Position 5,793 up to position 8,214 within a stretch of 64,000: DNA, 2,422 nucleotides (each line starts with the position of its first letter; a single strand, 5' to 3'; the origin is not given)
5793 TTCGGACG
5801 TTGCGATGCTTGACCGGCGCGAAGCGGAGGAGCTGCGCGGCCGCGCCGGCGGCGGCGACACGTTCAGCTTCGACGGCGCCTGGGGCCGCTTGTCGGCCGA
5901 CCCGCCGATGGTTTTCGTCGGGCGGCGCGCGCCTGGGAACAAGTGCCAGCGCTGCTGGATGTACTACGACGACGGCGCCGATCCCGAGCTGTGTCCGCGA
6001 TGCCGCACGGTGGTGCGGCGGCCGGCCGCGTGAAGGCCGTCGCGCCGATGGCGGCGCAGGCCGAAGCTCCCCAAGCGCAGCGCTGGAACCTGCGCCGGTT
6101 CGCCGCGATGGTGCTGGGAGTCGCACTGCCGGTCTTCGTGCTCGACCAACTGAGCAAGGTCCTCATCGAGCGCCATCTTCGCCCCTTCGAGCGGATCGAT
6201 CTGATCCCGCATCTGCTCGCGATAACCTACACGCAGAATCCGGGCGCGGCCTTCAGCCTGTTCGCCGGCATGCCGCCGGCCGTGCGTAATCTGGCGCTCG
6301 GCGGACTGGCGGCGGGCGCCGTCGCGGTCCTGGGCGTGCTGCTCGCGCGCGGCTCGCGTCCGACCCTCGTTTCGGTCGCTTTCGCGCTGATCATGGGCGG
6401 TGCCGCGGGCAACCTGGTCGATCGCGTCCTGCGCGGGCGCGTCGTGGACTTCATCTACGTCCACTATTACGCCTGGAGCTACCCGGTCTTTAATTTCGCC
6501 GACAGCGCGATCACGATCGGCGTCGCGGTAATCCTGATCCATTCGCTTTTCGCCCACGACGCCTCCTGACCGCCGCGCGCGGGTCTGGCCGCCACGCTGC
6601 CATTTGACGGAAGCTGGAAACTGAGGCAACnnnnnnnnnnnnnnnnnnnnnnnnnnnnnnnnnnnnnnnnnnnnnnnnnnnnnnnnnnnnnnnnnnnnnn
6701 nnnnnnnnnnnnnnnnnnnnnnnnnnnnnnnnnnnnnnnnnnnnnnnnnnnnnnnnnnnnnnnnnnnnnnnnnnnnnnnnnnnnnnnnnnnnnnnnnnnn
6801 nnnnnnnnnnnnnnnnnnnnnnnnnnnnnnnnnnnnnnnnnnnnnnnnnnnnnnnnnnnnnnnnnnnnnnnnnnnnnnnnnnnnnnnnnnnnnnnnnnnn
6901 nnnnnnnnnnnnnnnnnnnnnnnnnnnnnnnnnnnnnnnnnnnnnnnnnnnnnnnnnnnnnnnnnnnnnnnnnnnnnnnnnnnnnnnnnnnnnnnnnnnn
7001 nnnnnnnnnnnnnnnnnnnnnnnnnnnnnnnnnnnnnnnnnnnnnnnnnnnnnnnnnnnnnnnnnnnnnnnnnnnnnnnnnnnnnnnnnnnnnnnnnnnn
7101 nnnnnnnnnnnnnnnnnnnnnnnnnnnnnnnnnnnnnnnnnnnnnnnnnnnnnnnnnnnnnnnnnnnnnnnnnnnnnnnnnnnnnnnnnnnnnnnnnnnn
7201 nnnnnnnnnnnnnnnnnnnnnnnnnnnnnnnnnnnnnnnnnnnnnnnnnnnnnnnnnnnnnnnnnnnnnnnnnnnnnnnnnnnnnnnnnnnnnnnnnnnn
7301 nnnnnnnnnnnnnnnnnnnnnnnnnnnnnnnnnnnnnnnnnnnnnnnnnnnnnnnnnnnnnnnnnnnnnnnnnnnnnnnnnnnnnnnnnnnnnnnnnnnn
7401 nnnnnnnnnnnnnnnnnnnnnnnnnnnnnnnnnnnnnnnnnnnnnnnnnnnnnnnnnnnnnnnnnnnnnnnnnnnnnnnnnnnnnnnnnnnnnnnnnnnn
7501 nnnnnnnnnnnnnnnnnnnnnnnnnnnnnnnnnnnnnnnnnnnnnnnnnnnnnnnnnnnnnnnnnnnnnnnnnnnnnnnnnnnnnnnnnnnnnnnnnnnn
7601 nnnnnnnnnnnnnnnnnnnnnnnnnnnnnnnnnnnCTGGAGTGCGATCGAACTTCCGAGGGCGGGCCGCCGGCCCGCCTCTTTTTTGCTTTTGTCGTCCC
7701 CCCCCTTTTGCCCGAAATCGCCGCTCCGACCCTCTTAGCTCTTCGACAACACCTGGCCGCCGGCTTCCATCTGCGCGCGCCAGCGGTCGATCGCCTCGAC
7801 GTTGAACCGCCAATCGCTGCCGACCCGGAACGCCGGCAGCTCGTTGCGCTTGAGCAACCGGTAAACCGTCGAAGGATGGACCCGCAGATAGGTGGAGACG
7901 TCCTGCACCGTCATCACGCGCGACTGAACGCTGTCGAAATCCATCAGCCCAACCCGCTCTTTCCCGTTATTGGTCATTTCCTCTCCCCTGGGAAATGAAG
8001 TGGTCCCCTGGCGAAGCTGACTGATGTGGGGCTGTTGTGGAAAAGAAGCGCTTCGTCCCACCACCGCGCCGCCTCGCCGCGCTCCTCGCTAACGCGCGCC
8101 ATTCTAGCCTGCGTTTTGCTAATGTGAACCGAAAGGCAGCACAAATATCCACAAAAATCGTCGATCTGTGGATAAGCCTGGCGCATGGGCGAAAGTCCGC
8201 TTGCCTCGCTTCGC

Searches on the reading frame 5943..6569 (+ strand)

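Call 13: search_protein_families(library=pfam, proteins=[window:5943-6569:+])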
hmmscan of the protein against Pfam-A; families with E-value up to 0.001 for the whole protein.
window:5943-6569:+ (208 aa): 1 family
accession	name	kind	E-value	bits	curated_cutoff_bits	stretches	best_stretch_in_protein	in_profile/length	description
PF01252.23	Peptidase_A8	-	2.6e-39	135.1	25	1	61-203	2-142/142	Signal peptidase (SPase) II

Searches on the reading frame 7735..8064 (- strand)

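Call 53: search_protein_families(library=pfam, proteins=[window:7735-8064:-])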
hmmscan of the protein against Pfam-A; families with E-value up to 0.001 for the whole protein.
window:7735-8064:- (109 aa): 4 families
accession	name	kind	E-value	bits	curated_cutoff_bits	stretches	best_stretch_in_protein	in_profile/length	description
PF12728.13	HTH_17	-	4.5e-16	59.3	27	1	50-98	1-49/51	Helix-turn-helix domain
PF13384.12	HTH_23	-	9.9e-06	25.7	24.6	1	50-73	17-40/50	Homeodomain-like domain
PF13936.12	HTH_38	-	0.00029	20.9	27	0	53-74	23-44/44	Helix-turn-helix domain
PF13542.12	HTH_Tnp_ISL3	-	0.00082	19.2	27.4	0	48-73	24-49/51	Helix-turn-helix domain of transposase family ISL3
